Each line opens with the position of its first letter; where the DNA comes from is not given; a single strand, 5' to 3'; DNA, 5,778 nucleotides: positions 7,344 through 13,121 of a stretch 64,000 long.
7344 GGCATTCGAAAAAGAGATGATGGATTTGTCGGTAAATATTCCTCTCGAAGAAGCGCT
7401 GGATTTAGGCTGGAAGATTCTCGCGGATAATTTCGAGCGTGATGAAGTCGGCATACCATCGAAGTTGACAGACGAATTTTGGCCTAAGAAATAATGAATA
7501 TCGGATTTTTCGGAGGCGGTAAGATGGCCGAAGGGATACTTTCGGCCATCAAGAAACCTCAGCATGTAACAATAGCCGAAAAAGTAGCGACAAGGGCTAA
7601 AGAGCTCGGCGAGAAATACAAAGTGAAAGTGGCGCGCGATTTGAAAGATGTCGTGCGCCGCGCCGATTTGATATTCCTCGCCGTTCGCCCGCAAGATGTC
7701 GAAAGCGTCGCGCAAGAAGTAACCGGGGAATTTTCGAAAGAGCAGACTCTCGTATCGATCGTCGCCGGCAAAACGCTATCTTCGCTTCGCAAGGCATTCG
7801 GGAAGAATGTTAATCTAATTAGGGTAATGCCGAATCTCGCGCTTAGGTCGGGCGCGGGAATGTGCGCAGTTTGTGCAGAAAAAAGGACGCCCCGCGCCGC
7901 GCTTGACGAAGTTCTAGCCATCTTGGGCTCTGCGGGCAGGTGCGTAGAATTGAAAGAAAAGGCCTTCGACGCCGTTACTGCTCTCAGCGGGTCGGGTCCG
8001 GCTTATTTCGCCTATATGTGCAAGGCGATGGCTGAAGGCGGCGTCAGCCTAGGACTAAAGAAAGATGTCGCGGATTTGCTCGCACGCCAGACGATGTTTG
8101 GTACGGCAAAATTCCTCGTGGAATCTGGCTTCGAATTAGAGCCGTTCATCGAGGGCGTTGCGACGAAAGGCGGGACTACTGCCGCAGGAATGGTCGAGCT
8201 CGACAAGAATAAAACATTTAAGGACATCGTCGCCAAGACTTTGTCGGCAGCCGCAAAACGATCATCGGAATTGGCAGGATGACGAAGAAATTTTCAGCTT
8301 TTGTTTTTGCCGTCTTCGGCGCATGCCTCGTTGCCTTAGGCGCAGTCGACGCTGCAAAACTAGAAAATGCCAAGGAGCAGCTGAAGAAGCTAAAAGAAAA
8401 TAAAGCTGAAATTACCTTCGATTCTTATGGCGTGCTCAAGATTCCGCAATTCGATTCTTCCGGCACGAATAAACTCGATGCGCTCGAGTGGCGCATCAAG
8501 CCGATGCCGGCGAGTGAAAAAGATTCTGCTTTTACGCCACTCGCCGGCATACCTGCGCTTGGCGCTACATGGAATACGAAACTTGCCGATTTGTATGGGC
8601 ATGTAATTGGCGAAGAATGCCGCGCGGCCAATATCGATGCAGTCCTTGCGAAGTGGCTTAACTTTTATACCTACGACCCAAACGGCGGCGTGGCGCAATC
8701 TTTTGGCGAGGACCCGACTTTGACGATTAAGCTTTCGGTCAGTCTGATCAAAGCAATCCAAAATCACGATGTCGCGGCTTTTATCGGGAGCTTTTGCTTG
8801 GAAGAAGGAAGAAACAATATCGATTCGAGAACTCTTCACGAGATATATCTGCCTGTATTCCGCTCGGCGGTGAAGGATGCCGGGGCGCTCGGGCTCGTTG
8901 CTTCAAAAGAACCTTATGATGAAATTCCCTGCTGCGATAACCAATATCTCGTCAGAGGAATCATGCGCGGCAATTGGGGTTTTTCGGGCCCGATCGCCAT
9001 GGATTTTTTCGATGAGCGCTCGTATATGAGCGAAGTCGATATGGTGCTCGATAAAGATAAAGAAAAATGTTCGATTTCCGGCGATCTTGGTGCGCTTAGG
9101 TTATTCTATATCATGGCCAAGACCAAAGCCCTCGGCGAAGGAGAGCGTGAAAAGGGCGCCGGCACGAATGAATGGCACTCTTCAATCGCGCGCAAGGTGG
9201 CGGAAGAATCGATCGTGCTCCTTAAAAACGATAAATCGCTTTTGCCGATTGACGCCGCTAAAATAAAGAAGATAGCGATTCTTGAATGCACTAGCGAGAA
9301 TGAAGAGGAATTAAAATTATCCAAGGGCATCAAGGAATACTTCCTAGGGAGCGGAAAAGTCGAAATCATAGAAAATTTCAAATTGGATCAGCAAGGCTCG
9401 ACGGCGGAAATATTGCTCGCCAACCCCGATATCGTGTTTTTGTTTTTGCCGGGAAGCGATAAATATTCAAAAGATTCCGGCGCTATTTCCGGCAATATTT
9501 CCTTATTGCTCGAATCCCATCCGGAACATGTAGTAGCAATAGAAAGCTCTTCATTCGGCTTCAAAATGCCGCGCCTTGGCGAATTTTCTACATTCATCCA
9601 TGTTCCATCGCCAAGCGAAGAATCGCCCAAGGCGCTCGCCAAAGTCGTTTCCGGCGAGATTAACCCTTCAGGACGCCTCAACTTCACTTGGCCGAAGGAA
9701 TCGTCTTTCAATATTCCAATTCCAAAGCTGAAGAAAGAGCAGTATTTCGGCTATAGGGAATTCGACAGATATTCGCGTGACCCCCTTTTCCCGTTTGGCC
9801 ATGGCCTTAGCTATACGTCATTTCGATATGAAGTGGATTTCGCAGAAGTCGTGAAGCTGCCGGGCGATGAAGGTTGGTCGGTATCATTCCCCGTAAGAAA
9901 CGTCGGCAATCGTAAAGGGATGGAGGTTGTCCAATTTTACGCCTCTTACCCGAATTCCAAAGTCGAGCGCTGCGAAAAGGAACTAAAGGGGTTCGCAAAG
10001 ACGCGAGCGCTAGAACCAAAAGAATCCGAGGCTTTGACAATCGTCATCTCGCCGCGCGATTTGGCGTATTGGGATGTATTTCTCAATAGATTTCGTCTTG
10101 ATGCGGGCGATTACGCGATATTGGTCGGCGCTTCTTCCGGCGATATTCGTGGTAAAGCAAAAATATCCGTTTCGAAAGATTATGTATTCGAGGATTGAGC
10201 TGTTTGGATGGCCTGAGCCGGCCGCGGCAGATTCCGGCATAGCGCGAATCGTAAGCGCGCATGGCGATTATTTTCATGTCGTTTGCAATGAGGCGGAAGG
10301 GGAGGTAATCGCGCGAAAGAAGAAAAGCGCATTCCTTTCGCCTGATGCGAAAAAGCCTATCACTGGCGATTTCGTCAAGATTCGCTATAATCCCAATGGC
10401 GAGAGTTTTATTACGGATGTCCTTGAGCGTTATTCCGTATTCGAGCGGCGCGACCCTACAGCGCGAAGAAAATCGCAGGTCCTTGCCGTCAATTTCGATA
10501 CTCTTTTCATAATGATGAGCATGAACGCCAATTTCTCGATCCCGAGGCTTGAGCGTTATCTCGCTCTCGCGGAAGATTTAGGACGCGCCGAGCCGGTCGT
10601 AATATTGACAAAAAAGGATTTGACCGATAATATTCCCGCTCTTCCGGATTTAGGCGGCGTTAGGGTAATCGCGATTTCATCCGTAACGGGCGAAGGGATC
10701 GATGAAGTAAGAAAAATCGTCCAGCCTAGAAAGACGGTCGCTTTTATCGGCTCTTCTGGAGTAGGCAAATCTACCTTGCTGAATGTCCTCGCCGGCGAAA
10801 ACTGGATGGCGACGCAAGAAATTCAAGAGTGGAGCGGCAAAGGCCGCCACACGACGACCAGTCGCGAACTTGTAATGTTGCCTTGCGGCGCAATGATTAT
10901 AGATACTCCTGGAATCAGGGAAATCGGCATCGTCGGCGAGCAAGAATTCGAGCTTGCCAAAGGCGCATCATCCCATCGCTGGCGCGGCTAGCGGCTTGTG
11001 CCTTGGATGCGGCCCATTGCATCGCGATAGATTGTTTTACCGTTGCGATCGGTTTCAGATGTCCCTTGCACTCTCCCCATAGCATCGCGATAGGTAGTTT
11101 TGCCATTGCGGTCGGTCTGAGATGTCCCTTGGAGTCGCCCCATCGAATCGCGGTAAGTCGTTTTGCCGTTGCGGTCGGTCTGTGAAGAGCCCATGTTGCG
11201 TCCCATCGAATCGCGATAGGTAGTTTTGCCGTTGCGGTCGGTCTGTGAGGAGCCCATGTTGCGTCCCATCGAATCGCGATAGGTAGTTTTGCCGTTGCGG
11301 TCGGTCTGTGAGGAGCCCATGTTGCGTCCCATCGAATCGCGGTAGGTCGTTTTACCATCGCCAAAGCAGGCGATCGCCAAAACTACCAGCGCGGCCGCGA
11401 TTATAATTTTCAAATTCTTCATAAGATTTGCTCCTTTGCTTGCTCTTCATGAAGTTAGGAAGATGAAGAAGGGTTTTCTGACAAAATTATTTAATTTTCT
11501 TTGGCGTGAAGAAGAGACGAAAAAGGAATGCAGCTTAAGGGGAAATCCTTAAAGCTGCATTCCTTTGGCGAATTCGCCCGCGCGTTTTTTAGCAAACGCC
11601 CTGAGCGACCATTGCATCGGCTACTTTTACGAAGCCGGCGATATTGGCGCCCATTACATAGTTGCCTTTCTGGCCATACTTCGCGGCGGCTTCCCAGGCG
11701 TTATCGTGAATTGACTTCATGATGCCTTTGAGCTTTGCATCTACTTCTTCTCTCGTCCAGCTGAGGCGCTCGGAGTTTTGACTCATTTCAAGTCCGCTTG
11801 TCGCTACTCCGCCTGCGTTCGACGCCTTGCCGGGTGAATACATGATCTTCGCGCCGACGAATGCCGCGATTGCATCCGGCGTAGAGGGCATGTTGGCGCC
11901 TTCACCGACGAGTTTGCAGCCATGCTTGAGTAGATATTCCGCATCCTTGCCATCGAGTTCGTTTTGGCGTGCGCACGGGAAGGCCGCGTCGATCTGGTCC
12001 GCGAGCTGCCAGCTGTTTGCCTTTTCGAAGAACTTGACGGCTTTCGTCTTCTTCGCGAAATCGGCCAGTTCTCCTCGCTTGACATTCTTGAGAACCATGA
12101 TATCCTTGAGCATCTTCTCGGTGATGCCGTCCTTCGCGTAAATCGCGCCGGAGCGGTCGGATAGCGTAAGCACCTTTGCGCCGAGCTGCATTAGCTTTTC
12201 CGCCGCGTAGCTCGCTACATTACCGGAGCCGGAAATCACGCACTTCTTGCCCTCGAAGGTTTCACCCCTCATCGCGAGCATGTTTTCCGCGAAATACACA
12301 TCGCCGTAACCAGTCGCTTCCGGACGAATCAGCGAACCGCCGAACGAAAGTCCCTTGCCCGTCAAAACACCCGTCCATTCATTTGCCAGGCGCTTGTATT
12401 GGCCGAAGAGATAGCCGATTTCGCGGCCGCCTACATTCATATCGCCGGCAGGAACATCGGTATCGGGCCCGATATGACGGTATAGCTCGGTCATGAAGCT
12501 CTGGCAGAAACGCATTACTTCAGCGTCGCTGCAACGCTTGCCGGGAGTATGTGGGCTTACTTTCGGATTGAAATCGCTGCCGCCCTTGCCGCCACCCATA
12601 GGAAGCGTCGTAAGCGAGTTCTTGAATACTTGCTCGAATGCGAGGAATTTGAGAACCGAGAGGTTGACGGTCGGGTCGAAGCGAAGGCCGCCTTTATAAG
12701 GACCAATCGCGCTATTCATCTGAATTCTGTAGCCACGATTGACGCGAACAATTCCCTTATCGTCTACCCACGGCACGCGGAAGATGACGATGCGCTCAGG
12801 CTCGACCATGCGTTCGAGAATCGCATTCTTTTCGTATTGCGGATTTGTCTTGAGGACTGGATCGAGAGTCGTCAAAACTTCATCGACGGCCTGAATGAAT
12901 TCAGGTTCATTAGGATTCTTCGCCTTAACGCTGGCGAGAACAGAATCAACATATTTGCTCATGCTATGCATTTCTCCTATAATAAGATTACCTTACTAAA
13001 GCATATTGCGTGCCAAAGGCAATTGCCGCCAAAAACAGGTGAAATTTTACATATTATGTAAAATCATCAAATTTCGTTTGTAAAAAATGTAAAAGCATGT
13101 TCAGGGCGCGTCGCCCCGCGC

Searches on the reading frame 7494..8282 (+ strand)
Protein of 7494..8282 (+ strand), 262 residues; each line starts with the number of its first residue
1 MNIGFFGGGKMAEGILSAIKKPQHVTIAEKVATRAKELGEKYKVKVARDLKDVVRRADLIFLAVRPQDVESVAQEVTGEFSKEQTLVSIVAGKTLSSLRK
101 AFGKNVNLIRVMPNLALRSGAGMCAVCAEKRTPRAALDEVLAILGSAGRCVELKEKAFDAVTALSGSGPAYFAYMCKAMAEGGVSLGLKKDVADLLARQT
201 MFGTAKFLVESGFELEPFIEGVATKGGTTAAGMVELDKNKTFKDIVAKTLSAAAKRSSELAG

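Call 80: search_protein_families(library=pfam, proteins=[window:7494-8282:+], max_evalue=0.00001)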
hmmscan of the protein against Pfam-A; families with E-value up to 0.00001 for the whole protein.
window:7494-8282:+ (262 aa): 2 families
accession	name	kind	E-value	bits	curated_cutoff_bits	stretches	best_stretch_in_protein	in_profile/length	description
PF14748.11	P5CR_dimer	-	5.2e-31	107.5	25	1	155-260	1-105/105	Pyrroline-5-carboxylate reductase dimerisation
PF03807.23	F420_oxidored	-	2.4e-17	63.7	21.6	1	3-92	2-94/94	NADP oxidoreductase coenzyme F420-dependent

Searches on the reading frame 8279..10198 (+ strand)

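Call 9: search_protein_families(library=pfam, proteins=[window:8279-10198:+], max_evalue=0.01)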
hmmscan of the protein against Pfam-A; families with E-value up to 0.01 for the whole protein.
window:8279-10198:+ (639 aa): 3 families
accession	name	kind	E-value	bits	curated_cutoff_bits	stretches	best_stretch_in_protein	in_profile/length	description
PF14310.12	Fn3-like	-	1.2e-22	80.2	25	1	549-620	1-71/71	Fibronectin type III-like domain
PF01915.27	Glyco_hydro_3_C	-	5.5e-18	66.1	31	1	312-512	1-200/200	Glycosyl hydrolase family 3 C-terminal domain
PF00933.27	Glyco_hydro_3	-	1.2e-15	58.3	27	1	92-244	89-253/316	Glycosyl hydrolase family 3 N terminal domain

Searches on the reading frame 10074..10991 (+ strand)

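Call 9: search_protein_families(library=pfam, proteins=[window:10074-10991:+], max_evalue=0.01)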
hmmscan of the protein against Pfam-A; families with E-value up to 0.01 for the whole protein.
window:10074-10991:+ (305 aa): 8 families
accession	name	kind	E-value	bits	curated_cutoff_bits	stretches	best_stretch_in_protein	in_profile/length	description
PF03193.22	RsgA_GTPase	-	8.2e-43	146.7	30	1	116-286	1-173/174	RsgA GTPase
PF01926.29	MMR_HSR1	-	5.2e-08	33.4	21.9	1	221-286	1-57/113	50S ribosome-binding GTPase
PF00005.33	ABC_tran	-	1.1e-06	29.7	25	1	215-255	7-51/137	ABC transporter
PF02421.24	FeoB_N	-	4.1e-06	26.8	27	1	221-285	2-61/156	Ferrous iron transport protein B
PF00350.29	Dynamin_N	-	0.00024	21.6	27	0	222-248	1-27/168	Dynamin family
PF13555.12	AAA_29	-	0.0031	17.7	27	1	217-241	20-48/61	P-loop containing region of AAA domain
PF10662.15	PduV-EutP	-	0.0058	16.9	21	0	220-250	2-34/143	Ethanolamine utilisation - propanediol utilisation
PF13521.12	AAA_28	-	0.0084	16.8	27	0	222-249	2-30/164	AAA domain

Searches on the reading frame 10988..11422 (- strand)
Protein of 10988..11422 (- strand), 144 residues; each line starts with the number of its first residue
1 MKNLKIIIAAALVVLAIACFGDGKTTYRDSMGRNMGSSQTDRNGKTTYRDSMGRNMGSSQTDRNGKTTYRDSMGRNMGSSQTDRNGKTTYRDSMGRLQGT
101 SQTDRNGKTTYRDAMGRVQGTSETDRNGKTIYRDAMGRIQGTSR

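Call 9: search_protein_families(library=pfam, proteins=[window:10988-11422:-], max_evalue=0.01)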
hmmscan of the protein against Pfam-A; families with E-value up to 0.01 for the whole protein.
window:10988-11422:- (144 aa): 2 families
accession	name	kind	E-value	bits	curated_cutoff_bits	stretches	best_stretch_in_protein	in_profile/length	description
PF03640.20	Lipoprotein_15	-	1.4e-11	44.1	24.4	0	54-70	5-21/47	Secreted repeat of unknown function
PF05593.20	RHS_repeat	-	6.6e-06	26.8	22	2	100-130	8-38/38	RHS Repeat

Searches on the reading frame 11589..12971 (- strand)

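Call 9: search_protein_families(library=pfam, proteins=[window:11589-12971:-], max_evalue=0.01)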
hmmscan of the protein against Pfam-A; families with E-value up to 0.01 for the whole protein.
window:11589-12971:- (460 aa): 3 families
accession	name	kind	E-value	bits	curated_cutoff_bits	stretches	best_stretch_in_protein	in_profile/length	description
PF00208.27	ELFV_dehydrog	-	6.9e-86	288.3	23.4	1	211-458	1-241/241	Glutamate/Leucine/Phenylalanine/Valine dehydrogenase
PF02812.23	ELFV_dehydrog_N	-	8.9e-47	158.5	25.3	1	58-193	1-128/129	Glu/Leu/Phe/Val dehydrogenase, dimerisation domain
PF13241.12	NAD_binding_7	-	0.0011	19.9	22.1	1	239-277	5-41/104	Putative NAD(P)-binding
